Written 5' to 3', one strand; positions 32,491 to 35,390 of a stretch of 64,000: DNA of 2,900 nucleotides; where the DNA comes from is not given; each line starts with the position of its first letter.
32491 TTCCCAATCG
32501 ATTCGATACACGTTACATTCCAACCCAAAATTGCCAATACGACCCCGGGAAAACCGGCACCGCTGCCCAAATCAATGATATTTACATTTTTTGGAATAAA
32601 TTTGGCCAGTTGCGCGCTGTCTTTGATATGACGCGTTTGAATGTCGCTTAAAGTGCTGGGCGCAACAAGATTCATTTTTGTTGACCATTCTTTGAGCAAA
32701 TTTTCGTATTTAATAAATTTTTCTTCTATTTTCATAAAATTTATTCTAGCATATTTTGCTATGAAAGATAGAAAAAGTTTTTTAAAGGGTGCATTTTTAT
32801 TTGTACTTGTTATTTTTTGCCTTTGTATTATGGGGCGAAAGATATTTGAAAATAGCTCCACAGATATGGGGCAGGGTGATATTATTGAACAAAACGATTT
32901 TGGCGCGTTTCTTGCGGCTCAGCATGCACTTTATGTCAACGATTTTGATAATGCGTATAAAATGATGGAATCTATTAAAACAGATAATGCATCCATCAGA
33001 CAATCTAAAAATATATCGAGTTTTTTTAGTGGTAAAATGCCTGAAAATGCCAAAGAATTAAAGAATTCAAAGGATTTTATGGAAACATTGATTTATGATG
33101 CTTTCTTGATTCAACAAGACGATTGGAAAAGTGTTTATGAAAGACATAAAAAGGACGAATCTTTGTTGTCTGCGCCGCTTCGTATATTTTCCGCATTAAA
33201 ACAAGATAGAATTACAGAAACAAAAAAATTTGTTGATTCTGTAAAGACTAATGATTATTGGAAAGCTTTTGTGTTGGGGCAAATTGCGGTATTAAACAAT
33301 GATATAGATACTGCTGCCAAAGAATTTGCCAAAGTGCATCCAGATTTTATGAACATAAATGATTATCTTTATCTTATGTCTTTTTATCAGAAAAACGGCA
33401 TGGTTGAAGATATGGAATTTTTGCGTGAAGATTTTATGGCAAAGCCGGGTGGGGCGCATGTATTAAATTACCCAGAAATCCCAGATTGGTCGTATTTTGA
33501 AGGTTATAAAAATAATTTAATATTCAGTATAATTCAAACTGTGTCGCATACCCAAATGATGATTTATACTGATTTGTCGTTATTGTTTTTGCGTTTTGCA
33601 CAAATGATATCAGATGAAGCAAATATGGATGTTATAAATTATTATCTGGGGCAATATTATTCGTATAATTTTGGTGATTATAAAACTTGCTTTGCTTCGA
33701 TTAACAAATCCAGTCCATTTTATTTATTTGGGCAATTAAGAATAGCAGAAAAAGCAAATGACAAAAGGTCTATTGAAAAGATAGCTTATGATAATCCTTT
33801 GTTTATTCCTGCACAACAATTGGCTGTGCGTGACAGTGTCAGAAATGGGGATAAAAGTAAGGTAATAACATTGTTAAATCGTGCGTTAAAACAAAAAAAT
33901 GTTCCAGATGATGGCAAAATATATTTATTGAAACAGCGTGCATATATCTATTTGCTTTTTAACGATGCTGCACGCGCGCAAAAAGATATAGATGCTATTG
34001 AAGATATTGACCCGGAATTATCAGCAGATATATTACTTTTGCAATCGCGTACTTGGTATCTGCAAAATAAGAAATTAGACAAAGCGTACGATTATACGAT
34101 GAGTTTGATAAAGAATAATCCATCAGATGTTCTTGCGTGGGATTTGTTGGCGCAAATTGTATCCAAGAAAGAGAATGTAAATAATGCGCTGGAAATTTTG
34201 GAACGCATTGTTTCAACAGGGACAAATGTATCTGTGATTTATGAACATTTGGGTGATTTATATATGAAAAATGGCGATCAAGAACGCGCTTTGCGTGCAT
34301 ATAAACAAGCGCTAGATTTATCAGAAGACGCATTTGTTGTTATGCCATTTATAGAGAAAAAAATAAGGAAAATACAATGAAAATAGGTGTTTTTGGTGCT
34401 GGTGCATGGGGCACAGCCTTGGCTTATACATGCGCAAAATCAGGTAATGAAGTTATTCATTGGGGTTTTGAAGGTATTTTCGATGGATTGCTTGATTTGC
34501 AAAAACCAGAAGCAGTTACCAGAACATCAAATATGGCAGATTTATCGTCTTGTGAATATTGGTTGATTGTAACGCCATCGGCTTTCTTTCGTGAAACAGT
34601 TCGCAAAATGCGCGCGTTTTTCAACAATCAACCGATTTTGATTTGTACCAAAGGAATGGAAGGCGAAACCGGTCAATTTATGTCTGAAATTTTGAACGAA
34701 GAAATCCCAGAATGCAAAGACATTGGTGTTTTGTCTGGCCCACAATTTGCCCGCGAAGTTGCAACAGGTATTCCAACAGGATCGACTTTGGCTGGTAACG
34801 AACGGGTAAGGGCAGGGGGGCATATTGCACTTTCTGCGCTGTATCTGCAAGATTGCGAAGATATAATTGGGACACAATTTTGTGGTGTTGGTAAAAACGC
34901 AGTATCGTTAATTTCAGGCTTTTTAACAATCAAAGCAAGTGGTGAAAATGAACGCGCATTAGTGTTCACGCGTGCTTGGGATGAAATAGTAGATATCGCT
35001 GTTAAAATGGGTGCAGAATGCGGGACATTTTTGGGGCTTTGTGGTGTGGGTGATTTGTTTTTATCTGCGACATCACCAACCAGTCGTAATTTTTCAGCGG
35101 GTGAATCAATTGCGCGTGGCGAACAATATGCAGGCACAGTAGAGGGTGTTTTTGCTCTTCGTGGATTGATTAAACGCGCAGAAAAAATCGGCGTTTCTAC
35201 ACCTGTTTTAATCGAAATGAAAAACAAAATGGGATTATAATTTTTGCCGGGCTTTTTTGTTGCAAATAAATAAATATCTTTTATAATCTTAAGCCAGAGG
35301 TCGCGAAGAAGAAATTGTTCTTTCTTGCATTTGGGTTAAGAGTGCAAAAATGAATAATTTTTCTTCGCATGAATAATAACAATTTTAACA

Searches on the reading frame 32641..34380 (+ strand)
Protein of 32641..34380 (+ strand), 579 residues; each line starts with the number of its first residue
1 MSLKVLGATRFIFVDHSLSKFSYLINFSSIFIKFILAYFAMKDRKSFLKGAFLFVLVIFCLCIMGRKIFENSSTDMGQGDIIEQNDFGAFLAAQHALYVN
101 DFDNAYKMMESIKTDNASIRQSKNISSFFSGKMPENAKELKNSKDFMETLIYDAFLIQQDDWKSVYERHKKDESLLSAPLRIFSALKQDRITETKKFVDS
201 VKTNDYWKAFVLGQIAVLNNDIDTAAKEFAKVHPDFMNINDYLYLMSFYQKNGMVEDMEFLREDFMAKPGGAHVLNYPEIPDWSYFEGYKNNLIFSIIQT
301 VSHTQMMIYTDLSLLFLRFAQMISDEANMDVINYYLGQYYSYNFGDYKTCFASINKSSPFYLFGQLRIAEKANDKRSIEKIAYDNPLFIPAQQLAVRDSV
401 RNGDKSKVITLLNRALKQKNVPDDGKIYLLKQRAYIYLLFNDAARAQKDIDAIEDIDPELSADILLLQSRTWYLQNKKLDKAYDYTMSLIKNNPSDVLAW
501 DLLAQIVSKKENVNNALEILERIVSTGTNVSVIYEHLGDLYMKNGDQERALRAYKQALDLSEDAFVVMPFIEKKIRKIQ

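Call 12: search_protein_families(library=pfam, proteins=[window:32641-34380:+], max_evalue=0.00001)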
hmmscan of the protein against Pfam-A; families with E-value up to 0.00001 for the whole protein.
window:32641-34380:+ (579 aa): 7 families
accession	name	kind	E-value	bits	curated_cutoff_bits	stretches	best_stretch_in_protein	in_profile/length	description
PF13428.12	TPR_14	-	5.5e-11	42.5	23.5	0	534-563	4-33/44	Tetratricopeptide repeat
PF09976.15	TPR_21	-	8.8e-07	29.3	25.5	1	462-575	75-188/193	Tetratricopeptide repeat-like domain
PF23914.1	TPR_CcmH_CycH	-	2.6e-06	27.8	42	0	537-564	56-83/158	Cytochrome c-type biogenesis protein H TPR domain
PF13176.12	TPR_7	-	2.7e-06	27.5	27.9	0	535-563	3-31/36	Tetratricopeptide repeat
PF13181.12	TPR_8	-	6.1e-06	26.4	25.7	0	533-563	3-33/34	Tetratricopeptide repeat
PF07719.23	TPR_2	-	6.9e-06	26.2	27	0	534-563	4-33/34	Tetratricopeptide repeat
PF13424.12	TPR_12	-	9.1e-06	26.2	30.1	0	513-562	26-76/77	Tetratricopeptide repeat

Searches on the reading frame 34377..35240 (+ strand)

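Call 11: search_protein_families(library=pfam, proteins=[window:34377-35240:+], max_evalue=0.00001)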
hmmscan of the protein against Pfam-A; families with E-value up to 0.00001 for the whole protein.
window:34377-35240:+ (287 aa): 3 families
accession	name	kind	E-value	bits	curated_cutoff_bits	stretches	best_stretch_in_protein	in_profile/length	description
PF01210.29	NAD_Gly3P_dh_N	-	5.4e-32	111.4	23.1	1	2-142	1-154/158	NAD-dependent glycerol-3-phosphate dehydrogenase N-terminus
PF07479.19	NAD_Gly3P_dh_C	-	2.7e-26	92.9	25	1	162-279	1-125/142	NAD-dependent glycerol-3-phosphate dehydrogenase C-terminus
PF20618.3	GPD_NAD_C_bact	-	5.2e-09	37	27.6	1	222-278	1-63/66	Bacterial GPD, NAD-dependent C-terminal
